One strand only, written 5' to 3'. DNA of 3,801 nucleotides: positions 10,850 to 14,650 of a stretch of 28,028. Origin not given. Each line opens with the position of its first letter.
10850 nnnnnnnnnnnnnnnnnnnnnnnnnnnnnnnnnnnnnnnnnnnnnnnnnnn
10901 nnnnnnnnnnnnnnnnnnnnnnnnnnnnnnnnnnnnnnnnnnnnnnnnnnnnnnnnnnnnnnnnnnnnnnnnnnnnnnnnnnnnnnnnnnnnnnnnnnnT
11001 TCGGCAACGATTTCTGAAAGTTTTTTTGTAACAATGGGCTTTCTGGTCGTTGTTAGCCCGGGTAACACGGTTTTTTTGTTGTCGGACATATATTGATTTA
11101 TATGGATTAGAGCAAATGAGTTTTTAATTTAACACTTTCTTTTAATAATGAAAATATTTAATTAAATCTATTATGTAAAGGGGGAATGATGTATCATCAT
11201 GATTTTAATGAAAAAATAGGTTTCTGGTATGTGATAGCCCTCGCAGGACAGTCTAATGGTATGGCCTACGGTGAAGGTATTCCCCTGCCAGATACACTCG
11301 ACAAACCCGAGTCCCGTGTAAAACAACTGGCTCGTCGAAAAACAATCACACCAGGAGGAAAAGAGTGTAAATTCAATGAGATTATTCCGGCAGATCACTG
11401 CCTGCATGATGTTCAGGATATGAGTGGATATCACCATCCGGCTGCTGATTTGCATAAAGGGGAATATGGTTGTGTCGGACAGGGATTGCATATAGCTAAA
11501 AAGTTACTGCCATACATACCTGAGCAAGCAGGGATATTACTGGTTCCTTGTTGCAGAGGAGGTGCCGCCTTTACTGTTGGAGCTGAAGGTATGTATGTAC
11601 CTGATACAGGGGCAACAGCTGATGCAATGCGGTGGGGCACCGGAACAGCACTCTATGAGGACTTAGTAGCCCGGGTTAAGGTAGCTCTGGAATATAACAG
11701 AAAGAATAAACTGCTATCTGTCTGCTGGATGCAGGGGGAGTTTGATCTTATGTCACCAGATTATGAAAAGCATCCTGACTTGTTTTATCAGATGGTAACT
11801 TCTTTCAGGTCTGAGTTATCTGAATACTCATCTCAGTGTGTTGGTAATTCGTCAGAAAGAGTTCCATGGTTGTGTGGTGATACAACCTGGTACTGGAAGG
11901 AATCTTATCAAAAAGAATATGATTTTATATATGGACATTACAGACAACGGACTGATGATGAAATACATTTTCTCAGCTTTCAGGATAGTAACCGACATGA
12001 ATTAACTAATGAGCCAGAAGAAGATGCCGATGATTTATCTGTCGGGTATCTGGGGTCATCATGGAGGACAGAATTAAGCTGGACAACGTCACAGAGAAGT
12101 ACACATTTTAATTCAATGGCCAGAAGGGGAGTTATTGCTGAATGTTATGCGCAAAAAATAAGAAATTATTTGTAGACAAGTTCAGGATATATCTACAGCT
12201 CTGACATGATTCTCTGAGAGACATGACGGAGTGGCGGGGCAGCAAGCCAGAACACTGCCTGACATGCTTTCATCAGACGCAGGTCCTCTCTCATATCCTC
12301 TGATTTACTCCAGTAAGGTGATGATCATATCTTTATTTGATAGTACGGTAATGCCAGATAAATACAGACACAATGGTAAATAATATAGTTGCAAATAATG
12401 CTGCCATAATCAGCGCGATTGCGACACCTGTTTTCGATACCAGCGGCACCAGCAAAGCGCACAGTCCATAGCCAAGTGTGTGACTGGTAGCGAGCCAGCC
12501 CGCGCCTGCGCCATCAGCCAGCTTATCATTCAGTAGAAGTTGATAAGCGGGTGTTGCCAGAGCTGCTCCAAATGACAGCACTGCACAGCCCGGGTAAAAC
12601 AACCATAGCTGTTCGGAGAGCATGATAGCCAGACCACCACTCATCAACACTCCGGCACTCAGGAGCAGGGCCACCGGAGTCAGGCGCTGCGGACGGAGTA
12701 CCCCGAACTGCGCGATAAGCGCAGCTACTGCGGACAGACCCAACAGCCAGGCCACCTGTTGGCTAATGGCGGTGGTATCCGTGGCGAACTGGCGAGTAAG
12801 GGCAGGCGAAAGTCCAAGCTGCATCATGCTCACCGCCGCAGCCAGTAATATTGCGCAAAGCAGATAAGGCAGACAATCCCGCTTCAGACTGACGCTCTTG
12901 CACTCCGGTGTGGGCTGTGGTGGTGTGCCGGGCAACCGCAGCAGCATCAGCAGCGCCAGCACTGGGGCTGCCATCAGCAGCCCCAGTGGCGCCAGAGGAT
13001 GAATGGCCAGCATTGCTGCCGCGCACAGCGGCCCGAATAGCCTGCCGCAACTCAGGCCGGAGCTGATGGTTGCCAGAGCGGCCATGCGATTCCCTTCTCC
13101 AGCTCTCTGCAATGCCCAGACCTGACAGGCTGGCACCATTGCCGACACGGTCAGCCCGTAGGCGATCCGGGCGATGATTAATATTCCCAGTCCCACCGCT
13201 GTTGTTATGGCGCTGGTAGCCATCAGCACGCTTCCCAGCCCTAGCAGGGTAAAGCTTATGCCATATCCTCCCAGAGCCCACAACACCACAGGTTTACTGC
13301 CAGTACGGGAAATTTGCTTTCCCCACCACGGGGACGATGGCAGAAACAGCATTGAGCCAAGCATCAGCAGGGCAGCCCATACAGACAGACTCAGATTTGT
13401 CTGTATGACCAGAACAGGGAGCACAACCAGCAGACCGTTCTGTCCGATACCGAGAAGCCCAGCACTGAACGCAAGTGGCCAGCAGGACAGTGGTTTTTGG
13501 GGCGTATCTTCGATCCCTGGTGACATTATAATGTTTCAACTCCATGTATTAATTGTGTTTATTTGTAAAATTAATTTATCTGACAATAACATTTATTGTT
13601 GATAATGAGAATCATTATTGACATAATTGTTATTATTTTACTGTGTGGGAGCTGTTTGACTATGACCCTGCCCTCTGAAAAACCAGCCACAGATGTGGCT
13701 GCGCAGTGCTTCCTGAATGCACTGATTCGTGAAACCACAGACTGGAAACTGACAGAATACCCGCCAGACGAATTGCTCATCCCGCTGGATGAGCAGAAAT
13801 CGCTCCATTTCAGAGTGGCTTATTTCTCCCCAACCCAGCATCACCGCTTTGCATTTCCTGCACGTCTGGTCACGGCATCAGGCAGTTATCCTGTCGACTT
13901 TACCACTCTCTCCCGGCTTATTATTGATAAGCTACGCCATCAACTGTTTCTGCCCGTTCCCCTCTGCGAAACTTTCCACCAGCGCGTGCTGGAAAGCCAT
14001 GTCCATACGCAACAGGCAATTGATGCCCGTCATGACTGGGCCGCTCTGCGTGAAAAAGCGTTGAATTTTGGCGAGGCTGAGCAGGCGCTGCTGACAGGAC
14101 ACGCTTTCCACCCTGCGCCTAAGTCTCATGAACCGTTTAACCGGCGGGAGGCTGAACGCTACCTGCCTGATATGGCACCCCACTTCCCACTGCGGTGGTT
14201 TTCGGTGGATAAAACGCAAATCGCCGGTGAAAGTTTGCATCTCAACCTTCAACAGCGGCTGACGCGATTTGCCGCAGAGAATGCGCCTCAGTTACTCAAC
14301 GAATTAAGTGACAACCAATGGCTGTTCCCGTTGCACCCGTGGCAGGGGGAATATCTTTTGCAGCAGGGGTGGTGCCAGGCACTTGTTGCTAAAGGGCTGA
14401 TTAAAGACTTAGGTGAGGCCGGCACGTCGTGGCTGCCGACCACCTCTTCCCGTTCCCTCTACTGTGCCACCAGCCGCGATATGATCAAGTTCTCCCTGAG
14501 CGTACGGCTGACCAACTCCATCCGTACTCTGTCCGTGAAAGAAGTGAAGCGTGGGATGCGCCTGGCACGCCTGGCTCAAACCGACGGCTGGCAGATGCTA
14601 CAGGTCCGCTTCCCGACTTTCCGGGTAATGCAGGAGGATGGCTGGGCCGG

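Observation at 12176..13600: Sharp compositional junction between the AT-rich nan island and the GC-richer aerobactin locus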

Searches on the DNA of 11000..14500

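Call 40: search_rna_families(source=window, start=11000, end=14500, threshold=evalue, max_evalue=1)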
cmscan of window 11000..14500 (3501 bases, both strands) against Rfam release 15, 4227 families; matches with E-value up to 1: 3.
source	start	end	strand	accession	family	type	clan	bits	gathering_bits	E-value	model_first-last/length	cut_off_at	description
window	12940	13008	-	RF03859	mir-6132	Gene; miRNA;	-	21.9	112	0.18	1-94/94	no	mir-6132 microRNA precursor family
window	12910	12963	+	RF03196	mir-6790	Gene; miRNA;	-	20.7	78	0.98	1-63/63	no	mir-6790 microRNA precursor family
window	12051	12214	+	RF00441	snoZ242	Gene; snRNA; snoRNA; CD-box;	-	17.5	90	0.6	1-198/198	no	Small nucleolar RNA Z242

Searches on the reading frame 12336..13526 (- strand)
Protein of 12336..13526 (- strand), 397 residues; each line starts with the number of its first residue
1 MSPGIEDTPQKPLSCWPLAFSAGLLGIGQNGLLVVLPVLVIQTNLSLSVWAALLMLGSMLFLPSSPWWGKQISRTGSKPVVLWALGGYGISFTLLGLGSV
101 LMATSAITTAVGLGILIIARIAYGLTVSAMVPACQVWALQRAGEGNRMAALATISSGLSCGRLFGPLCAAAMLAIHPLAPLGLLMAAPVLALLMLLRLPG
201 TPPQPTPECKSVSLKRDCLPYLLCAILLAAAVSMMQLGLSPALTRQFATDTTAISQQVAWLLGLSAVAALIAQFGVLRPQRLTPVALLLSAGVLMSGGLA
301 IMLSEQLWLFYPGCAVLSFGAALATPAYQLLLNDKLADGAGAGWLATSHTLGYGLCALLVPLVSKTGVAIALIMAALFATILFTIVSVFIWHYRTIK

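Call 41: search_protein_families(proteins=[window:12336-13526:-], library=ncbifam, max_evalue=0.00001)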
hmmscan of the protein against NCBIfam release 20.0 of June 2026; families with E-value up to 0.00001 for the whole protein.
window:12336-13526:- (397 aa): 0 families

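Call 47: profile_search(protein=window:12336-13526:-)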
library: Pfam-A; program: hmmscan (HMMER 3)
A. the first sequence (397 residues): domains with independent E <= 10: 3; with E <= 0.001: 1
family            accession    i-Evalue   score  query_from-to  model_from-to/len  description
MFS_1             PF07690.21    4.3e-18    65.8      18-335         1-322/347  Major Facilitator Superfamily
MFS_1             PF07690.21      0.082    12.2     226-391         5-173/347  Major Facilitator Superfamily
AGP               PF06376.17        8.2     6.7     241-266         4-28/36  Arabinogalactan peptide
